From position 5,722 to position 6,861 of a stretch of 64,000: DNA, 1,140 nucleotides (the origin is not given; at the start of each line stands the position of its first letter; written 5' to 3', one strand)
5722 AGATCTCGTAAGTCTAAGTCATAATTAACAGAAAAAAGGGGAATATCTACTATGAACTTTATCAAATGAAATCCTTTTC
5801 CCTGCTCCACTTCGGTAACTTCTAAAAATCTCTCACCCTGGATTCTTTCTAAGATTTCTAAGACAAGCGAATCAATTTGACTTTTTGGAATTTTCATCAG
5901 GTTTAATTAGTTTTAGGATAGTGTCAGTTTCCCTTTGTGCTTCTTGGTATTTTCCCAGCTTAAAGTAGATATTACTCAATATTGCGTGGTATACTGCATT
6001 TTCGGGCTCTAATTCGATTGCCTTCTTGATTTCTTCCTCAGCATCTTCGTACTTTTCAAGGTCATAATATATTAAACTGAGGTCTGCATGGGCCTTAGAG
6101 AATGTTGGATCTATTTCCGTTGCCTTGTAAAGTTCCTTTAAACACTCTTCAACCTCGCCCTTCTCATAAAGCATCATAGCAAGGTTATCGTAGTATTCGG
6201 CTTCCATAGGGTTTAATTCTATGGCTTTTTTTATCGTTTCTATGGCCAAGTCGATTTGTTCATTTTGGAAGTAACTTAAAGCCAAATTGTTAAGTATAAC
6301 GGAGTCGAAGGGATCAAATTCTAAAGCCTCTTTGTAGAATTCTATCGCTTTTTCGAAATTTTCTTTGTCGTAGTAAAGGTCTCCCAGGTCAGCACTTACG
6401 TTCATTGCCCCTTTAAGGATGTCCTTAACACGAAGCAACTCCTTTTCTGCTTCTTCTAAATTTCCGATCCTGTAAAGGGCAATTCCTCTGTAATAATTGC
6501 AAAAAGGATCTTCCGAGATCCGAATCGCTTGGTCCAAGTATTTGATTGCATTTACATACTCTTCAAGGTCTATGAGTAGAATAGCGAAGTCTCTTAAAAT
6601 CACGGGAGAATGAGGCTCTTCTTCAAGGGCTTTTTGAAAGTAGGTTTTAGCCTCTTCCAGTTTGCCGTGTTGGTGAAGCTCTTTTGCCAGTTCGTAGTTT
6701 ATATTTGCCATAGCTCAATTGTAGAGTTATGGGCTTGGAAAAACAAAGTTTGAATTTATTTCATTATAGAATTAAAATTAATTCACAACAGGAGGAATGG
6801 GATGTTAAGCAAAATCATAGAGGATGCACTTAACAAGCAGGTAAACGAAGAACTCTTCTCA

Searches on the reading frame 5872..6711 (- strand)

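Call 9: search_protein_families(library=ncbifam, proteins=[window:5872-6711:-], max_evalue=0.01)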
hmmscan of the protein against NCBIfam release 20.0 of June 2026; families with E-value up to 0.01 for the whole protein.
window:5872-6711:- (279 aa): 38 families (the best 25 are shown)
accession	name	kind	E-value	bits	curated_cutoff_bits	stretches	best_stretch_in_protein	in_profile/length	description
TIGR02917.1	PEP_TPR_lipo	equivalog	3.9e-31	107.8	312.2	3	79-202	746-868/899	XrtA/PEP-CTERM system TPR-repeat protein PrsT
NF040959.1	MamA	equivalog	1.3e-29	103.1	200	2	50-201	51-203/204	magnetosome protein MamA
TIGR02521.1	type_IV_pilW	equivalog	5.6e-24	85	154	3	102-199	30-127/234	type IV pilus biogenesis/stability protein PilW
NF033762.1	social_mot_Tgl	equivalog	1e-20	74.2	225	3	172-266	32-127/252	social motility TPR repeat lipoprotein Tgl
TIGR02552.1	LcrH_SycD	equivalog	2.3e-16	59.7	104.8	3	176-273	23-120/136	SycD/LcrH family type III secretion system chaperone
TIGR00990.1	3a0801s09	subfamily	3.5e-16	59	757.25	2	14-133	377-497/615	mitochondrial import receptor subunit TOM70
NF052415.1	T3SS_chap_SctY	equivalog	1.8e-15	57.4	70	2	195-266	30-104/106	type III secretion apparatus assembly chaperone SctY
NF033920.0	C39_PA2778_fam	equivalog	3.4e-15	56.2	150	2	100-168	187-255/255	PA2778 family cysteine peptidase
NF033758.1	gliding_GltE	equivalog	6.5e-15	55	225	1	104-268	155-319/411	adventurous gliding motility TPR repeat lipoprotein GltE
NF047558.1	TPR_END_plus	domain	2.2e-14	53.2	32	1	142-169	4-31/56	TPR end-of-group domain-containing protein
NF002725.1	PRK02603.1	equivalog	4.5e-13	49.6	143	1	118-190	50-125/173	photosystem I assembly protein Ycf3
NF047371.1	FlcA_CTERM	equivalog_domain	3.6e-12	45.5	300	3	11-104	322-420/646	periplasmic flagellar collar protein FlcA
NF008391.2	PRK11189.1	equivalog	2.2e-11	43.8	250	2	109-268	105-259/297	lipoprotein NlpI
TIGR03939.1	PGA_TPR_OMP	equivalog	2.9e-11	42.3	366.65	1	80-275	30-224/800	poly-beta-1,6 N-acetyl-D-glucosamine export porin PgaA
NF008757.0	PRK11788.1-5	equivalog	7.3e-11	41.8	363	1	3-163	108-275/388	lipopolysaccharide assembly protein LapB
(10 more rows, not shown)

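Call 10: search_protein_families(library=pfam, proteins=[window:5872-6711:-], max_evalue=0.01)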
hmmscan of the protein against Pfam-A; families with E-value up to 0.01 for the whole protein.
window:5872-6711:- (279 aa): 44 families (the best 25 are shown)
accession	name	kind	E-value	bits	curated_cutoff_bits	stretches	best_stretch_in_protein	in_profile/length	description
PF07719.23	TPR_2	-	2.6e-44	146.1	27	6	108-134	6-32/34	Tetratricopeptide repeat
PF00515.34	TPR_1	-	2.4e-37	125.7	27.8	4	109-134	7-32/34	Tetratricopeptide repeat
PF13181.12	TPR_8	-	3.8e-35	117.5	25.7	5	109-134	7-32/34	Tetratricopeptide repeat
PF13432.12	TPR_16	-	4.7e-29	100.9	32.7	4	142-202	2-62/65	Tetratricopeptide repeat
PF13431.12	TPR_17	-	5.7e-29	98.4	24.4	4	125-158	1-34/34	Tetratricopeptide repeat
PF14559.12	TPR_19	-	1.4e-27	96.2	25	4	13-65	2-54/68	Tetratricopeptide repeat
PF13414.12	TPR_11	-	8.4e-26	89.8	26.8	4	110-150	1-41/42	TPR repeat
PF13428.12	TPR_14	-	1.5e-22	78.2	23.5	1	4-43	3-42/44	Tetratricopeptide repeat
PF13424.12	TPR_12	-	5.5e-22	78.2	30.1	2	74-132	8-74/77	Tetratricopeptide repeat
PF13374.12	TPR_10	-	1.6e-17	63.3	27.5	0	108-131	7-30/42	Tetratricopeptide repeat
PF12895.13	ANAPC3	-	3.8e-15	56.4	27.2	3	115-194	1-79/82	Anaphase-promoting complex, cyclosome, subunit 3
PF13371.12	TPR_9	-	7.5e-13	48.7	35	0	145-204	3-62/73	Tetratricopeptide repeat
PF23914.1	TPR_CcmH_CycH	-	3.1e-11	43.8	42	2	186-274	65-156/158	Cytochrome c-type biogenesis protein H TPR domain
PF13174.12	TPR_6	-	5.5e-10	39.7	26.3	0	12-35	13-33/33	Tetratricopeptide repeat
PF13176.12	TPR_7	-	1.8e-09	37.4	27.9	0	109-134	5-32/36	Tetratricopeptide repeat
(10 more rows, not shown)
